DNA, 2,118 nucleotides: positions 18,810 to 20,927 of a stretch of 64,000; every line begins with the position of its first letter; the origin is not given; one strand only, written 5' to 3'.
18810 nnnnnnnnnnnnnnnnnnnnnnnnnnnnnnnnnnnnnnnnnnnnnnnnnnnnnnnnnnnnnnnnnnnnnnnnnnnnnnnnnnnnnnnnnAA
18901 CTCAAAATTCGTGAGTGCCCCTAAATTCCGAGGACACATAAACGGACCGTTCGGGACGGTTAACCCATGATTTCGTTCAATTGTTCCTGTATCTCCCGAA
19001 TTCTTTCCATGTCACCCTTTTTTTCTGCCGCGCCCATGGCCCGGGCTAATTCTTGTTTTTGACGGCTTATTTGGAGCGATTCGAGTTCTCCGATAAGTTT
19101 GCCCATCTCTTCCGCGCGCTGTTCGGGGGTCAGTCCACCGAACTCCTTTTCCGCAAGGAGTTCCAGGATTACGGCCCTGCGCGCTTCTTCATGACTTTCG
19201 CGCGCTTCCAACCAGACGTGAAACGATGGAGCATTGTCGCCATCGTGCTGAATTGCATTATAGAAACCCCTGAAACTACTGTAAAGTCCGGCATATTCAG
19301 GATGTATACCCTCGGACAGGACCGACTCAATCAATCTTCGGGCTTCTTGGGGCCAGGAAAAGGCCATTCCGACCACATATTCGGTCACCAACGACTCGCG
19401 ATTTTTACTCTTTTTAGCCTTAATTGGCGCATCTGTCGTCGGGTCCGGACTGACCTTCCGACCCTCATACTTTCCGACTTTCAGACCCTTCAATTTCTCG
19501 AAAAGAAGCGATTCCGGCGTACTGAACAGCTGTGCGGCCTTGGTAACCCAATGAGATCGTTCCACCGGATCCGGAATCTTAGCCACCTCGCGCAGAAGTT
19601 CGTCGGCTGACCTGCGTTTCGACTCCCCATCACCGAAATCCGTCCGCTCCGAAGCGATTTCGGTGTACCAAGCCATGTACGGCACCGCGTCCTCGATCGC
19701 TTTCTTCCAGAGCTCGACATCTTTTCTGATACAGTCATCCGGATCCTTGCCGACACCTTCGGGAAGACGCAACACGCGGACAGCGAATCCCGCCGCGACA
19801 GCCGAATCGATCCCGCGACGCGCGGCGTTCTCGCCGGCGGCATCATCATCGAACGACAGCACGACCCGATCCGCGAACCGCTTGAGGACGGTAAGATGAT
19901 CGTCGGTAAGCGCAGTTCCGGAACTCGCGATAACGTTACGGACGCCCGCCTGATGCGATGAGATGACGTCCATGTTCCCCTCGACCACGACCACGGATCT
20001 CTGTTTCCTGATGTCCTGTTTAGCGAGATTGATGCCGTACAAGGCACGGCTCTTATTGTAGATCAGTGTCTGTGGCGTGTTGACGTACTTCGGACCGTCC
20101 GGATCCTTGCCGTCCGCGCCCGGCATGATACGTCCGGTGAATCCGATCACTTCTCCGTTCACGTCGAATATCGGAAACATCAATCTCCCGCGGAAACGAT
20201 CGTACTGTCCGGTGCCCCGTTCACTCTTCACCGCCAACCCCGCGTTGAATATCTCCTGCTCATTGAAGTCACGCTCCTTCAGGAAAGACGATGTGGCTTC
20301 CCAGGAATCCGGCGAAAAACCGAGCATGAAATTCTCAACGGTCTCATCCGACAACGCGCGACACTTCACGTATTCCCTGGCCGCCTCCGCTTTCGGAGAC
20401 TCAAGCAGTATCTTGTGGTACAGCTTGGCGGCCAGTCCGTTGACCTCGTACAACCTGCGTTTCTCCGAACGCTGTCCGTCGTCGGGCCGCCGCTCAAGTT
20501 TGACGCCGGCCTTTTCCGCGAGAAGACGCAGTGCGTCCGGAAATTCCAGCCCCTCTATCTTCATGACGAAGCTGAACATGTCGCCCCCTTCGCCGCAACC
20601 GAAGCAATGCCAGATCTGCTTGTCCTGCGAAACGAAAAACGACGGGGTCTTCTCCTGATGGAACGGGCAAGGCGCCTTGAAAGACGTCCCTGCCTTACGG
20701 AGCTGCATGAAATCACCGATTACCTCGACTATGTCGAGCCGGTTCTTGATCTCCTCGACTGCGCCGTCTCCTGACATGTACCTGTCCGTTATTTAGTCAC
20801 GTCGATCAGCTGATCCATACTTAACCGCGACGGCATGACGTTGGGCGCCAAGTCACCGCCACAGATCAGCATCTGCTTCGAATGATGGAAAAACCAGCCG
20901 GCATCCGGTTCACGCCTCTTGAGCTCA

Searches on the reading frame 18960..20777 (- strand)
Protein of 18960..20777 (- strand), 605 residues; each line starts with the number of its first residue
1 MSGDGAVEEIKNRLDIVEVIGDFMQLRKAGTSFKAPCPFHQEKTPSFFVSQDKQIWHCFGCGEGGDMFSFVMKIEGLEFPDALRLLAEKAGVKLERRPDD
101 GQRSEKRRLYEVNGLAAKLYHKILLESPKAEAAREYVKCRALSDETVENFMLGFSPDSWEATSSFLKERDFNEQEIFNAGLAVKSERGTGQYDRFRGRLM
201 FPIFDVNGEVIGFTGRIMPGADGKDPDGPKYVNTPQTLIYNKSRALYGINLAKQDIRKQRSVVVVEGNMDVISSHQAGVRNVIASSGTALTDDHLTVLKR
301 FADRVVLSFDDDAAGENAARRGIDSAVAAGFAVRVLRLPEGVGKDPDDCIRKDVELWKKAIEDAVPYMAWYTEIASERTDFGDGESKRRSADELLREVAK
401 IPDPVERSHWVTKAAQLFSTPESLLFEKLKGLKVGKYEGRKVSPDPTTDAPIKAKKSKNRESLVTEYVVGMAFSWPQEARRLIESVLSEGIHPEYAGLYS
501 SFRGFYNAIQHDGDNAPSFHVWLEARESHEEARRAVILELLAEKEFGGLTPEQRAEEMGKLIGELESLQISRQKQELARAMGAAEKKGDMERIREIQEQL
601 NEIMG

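Call 8: search_protein_families(library=pfam, proteins=[window:18960-20777:-], max_evalue=0.01)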
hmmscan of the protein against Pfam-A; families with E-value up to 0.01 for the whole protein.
window:18960-20777:- (605 aa): 7 families
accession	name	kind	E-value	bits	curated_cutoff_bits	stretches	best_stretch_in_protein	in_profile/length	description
PF08275.17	DNAG_N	-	2.1e-38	131.7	26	1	120-253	1-128/128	DNA primase catalytic core, N-terminal domain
PF01807.25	Zn_ribbon_DnaG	-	4.1e-35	120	24.9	1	6-96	5-95/98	CHC2 zinc finger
PF13155.12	Toprim_2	-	5.2e-22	78.4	22.1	1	263-349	1-87/88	Toprim-like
PF13662.12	Toprim_4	-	1.9e-17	63.7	25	1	262-336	3-84/85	Toprim domain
PF01751.28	Toprim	-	8.9e-13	48.7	23.1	1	262-333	2-91/96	Toprim domain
PF10410.14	DnaB_bind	-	2e-06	28.4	20.6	1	370-422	3-55/56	DnaB-helicase binding domain of primase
PF13362.12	Toprim_3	-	6.9e-06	26.9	27.2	1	262-352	2-91/95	Toprim domain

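Call 46: find_related_loci(query=window:18960-20777:-, collection=metagenome_contigs, flank=10000)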
Query window:18960-20777:- (605 aa) in metagenome_contigs; peptide patterns used: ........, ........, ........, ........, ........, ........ (x = any residue, [..] = any of these).
600 stretches matched a pattern (row limit reached: there are more); 584 encode a relative of the query (tblastn E <= 1e-3); the best 80 are kept; 80 distinct loci.
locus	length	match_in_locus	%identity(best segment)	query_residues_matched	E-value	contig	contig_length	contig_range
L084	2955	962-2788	64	1-605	0e+0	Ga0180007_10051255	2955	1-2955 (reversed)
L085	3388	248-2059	62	1-603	0e+0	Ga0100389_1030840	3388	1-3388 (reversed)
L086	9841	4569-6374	52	1-604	0e+0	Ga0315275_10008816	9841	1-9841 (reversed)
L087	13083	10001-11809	51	7-604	0e+0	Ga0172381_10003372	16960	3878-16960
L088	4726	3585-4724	72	4-383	0e+0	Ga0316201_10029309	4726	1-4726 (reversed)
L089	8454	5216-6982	47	8-603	4e-173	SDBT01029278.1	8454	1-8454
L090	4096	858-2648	45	4-605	1e-170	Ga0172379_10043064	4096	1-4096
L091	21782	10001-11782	45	4-605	3e-164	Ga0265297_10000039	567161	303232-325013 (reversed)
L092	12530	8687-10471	44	3-605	5e-159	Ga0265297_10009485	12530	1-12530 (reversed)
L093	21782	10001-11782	45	4-605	6e-159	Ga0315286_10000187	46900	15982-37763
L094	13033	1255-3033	43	3-602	1e-157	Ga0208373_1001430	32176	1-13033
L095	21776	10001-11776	44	4-602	3e-157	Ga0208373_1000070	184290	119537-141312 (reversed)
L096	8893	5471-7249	43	3-602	3e-157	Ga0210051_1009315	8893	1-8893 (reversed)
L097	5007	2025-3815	44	4-605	3e-160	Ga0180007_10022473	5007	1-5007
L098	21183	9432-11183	43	4-596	3e-154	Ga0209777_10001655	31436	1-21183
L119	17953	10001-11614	44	7-556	4e-139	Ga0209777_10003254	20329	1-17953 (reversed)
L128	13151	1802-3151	47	7-446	2e-133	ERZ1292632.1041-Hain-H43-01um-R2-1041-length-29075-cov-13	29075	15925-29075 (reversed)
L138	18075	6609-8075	41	4-506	2e-130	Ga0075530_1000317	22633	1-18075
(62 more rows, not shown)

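Call 104: search_protein_families(library=pfam, proteins=[L091:13187-14797:-, L138:10138-11775:-, L128:5950-7668:-, L119:13089-14633:-], max_evalue=0.001)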
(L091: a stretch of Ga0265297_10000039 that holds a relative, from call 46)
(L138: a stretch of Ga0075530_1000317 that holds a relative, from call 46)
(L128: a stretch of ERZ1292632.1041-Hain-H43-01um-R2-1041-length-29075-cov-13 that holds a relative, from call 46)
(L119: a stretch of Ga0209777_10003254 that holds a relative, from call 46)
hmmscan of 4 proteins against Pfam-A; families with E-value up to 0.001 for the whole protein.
L091:13187-14797:- (536 aa): 4 families
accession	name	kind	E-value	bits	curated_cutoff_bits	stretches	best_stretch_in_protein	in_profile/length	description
PF00239.26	Resolvase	-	9.9e-21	74.8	23.3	1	12-154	2-141/145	Resolvase, N terminal domain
PF09851.14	SHOCT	-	3.7e-08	33.3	27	1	387-410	2-25/28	Short C-terminal domain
PF13408.12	Zn_ribbon_recom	-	2.3e-07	31.5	25.3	1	282-341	2-56/58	Recombinase zinc beta ribbon domain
PF07508.19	Recombinase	-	5e-07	30.3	21.1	1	187-267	5-99/102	Recombinase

L138:10138-11775:- (545 aa): 3 families
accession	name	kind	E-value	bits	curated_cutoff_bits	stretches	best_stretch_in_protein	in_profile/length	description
PF00239.26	Resolvase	-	1.4e-18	67.8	23.3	1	16-155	2-138/145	Resolvase, N terminal domain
PF13408.12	Zn_ribbon_recom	-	3.8e-11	43.6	25.3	1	289-351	1-57/58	Recombinase zinc beta ribbon domain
PF07508.19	Recombinase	-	9.7e-11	42.3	21.1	1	188-276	3-100/102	Recombinase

L128:5950-7668:- (572 aa): 3 families
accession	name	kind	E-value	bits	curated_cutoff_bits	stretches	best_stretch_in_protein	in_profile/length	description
PF00239.26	Resolvase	-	3.6e-19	69.7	23.3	1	36-175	2-138/145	Resolvase, N terminal domain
PF13408.12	Zn_ribbon_recom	-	2.6e-07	31.3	25.3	1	309-372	2-57/58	Recombinase zinc beta ribbon domain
PF07508.19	Recombinase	-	2.3e-06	28.2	21.1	1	207-294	5-99/102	Recombinase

L119:13089-14633:- (514 aa): 3 families
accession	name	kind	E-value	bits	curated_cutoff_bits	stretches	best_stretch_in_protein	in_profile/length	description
PF00239.26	Resolvase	-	2.5e-20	73.5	23.3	1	8-159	5-145/145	Resolvase, N terminal domain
PF07508.19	Recombinase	-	1.1e-13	51.8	21.1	1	186-275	1-102/102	Recombinase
PF13408.12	Zn_ribbon_recom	-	3.6e-08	34.1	25.3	1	288-345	1-57/58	Recombinase zinc beta ribbon domain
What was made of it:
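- Resolvase, Recombinase and Zn_ribbon_recom domains were confirmed for four of them; the fifth, L092, is cut at the contig end and rests on tblastn (call 104).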
